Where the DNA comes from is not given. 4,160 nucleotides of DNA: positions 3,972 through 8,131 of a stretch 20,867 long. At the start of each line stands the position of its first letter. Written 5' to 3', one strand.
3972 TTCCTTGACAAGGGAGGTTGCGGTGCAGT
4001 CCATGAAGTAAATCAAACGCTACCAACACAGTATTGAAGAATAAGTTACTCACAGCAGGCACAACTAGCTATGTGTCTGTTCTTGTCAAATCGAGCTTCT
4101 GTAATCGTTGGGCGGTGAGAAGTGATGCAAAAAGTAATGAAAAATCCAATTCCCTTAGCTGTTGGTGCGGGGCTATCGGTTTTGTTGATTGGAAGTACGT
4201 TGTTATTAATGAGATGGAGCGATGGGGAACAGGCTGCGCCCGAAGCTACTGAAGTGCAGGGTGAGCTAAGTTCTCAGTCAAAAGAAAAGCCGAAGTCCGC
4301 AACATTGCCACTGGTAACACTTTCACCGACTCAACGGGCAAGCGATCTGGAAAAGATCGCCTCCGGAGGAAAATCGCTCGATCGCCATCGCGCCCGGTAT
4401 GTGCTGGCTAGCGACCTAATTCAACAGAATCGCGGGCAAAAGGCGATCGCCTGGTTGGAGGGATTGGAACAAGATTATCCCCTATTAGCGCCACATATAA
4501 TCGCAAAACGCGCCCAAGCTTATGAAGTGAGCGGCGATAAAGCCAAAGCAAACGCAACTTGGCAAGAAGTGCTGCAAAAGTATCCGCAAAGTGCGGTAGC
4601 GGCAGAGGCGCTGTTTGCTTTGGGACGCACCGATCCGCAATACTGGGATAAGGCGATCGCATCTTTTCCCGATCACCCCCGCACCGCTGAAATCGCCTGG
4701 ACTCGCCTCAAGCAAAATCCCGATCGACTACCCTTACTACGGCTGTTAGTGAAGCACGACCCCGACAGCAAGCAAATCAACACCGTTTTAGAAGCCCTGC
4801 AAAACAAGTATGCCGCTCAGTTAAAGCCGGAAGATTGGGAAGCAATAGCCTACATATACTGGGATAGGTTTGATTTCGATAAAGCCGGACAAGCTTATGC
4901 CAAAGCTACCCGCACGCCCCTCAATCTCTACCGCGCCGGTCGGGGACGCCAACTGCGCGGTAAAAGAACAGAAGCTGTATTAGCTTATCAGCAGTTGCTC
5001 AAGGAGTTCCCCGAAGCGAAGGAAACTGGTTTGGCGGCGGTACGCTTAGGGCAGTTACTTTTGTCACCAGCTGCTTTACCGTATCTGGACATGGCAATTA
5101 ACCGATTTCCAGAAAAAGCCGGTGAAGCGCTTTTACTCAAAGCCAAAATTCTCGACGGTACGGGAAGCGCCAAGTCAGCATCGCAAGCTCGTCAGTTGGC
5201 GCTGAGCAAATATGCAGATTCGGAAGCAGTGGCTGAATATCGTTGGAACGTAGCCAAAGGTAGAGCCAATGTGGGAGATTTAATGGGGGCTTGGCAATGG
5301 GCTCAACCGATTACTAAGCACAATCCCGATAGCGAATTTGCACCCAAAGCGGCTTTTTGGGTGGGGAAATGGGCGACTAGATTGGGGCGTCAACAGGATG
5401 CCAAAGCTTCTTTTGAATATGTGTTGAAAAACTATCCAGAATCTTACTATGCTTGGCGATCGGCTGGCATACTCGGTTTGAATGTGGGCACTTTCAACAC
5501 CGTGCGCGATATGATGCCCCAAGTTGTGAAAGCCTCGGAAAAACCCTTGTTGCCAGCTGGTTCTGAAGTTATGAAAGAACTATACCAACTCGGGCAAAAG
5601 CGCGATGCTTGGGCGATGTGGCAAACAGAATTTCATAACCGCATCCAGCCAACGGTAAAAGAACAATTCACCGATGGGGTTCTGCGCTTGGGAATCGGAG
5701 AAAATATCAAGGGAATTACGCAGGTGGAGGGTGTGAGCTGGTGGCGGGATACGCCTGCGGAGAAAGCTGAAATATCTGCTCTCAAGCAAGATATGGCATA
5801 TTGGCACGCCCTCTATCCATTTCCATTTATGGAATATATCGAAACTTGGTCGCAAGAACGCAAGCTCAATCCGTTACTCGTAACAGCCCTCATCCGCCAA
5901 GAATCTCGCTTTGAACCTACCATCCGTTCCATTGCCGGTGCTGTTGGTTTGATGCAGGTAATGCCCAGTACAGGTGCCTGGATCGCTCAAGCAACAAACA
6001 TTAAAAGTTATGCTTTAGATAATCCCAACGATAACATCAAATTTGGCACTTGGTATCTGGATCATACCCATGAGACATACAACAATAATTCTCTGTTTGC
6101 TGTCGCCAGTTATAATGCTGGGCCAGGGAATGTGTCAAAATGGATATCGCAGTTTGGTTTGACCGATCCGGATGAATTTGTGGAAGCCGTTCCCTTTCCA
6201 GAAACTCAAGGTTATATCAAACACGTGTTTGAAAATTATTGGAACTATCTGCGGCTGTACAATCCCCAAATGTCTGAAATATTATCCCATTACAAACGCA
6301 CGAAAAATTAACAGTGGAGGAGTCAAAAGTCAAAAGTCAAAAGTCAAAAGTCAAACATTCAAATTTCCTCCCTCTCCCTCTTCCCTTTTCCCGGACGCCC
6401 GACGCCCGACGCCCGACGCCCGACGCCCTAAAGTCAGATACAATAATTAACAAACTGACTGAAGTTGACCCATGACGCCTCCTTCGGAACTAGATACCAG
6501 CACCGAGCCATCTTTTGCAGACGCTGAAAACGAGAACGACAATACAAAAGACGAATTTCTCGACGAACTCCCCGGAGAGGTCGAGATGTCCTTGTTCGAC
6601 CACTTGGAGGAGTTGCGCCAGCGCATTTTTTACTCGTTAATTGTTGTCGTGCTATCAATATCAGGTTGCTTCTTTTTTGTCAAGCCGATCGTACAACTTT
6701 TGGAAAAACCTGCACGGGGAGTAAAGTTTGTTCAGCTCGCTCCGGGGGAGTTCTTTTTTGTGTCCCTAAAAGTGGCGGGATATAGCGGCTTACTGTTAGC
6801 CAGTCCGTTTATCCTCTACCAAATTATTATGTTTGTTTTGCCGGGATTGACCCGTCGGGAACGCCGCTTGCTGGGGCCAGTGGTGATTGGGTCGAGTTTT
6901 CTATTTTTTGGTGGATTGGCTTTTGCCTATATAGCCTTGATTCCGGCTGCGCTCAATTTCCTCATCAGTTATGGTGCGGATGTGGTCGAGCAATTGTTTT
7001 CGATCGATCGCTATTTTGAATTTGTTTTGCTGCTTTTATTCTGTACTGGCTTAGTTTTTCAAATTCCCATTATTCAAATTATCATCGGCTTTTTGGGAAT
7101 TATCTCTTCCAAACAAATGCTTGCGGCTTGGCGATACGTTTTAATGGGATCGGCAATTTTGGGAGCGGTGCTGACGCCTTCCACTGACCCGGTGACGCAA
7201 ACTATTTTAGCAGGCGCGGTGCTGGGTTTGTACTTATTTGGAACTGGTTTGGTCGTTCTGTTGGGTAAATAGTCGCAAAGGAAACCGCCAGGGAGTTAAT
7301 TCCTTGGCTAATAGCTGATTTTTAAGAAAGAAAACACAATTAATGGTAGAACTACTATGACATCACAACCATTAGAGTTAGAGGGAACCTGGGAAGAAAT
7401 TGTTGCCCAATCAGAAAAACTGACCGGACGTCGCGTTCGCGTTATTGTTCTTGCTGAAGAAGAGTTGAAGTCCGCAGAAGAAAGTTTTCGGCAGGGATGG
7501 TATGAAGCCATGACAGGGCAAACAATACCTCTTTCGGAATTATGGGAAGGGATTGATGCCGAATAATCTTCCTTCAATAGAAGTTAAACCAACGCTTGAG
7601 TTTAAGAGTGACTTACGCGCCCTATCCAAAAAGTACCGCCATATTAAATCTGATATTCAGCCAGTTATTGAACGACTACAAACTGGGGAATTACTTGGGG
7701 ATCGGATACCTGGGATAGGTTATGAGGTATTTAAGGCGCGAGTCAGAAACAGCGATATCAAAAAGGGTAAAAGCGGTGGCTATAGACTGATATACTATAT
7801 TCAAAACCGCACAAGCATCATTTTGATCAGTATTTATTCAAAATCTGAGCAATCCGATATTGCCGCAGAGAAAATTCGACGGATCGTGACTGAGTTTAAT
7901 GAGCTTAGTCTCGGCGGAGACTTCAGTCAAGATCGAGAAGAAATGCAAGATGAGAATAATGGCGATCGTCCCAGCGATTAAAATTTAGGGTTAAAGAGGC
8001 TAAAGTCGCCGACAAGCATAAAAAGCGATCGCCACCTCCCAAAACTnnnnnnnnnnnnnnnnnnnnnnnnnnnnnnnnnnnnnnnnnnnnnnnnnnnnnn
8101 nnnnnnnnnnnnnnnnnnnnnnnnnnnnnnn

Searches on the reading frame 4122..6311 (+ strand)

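Call 85: search_protein_families(library=pfam, proteins=[window:4122-6311:+], max_evalue=0.0001)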
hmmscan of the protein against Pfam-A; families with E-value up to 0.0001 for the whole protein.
window:4122-6311:+ (729 aa): 5 families
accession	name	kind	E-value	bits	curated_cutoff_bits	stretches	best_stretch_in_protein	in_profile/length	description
PF01464.25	SLT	-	1.2e-33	115.6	21.3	1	571-682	1-112/117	Transglycosylase SLT domain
PF07719.23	TPR_2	-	3.8e-10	39.5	27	0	129-156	6-33/34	Tetratricopeptide repeat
PF13174.12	TPR_6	-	6.5e-10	39.4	26.3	0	129-157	5-33/33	Tetratricopeptide repeat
PF13428.12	TPR_14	-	1.5e-06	28.8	23.5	0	127-164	4-41/44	Tetratricopeptide repeat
PF13432.12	TPR_16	-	1.5e-05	25.8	32.7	0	420-451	9-40/65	Tetratricopeptide repeat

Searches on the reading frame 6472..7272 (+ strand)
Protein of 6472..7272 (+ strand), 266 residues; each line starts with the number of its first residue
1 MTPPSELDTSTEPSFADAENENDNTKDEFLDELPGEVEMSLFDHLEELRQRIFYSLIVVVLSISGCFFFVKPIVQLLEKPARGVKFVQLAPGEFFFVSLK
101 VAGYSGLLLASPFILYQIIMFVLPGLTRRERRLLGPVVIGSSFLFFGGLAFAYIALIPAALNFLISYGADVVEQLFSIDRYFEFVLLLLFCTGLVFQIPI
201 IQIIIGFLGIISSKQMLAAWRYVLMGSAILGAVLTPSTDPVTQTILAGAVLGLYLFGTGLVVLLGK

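Call 85: search_protein_families(library=pfam, proteins=[window:6472-7272:+], max_evalue=0.0001)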
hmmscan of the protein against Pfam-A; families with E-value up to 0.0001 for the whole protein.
window:6472-7272:+ (266 aa): 1 family
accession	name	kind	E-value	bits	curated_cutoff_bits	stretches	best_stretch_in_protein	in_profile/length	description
PF00902.23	TatC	-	2.7e-64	217.2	25.1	1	43-247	1-206/208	Sec-independent protein translocase protein (TatC)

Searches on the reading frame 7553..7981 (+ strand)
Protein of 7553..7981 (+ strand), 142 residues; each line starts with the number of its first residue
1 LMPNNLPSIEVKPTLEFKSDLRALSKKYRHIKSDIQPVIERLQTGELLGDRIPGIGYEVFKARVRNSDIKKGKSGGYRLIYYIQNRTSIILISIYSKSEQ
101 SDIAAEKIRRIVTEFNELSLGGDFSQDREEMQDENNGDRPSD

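Call 85: search_protein_families(library=pfam, proteins=[window:7553-7981:+], max_evalue=0.0001)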
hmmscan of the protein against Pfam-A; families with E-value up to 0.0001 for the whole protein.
window:7553-7981:+ (142 aa): 2 families
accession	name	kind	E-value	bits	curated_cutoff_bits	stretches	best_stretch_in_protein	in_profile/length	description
PF06296.18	RelE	-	4.5e-06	27.3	27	1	37-109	25-91/120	RelE toxin of RelE / RelB toxin-antitoxin system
PF05016.21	ParE_toxin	-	2.6e-05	25.2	23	1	12-99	2-87/89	ParE toxin of type II toxin-antitoxin system, parDE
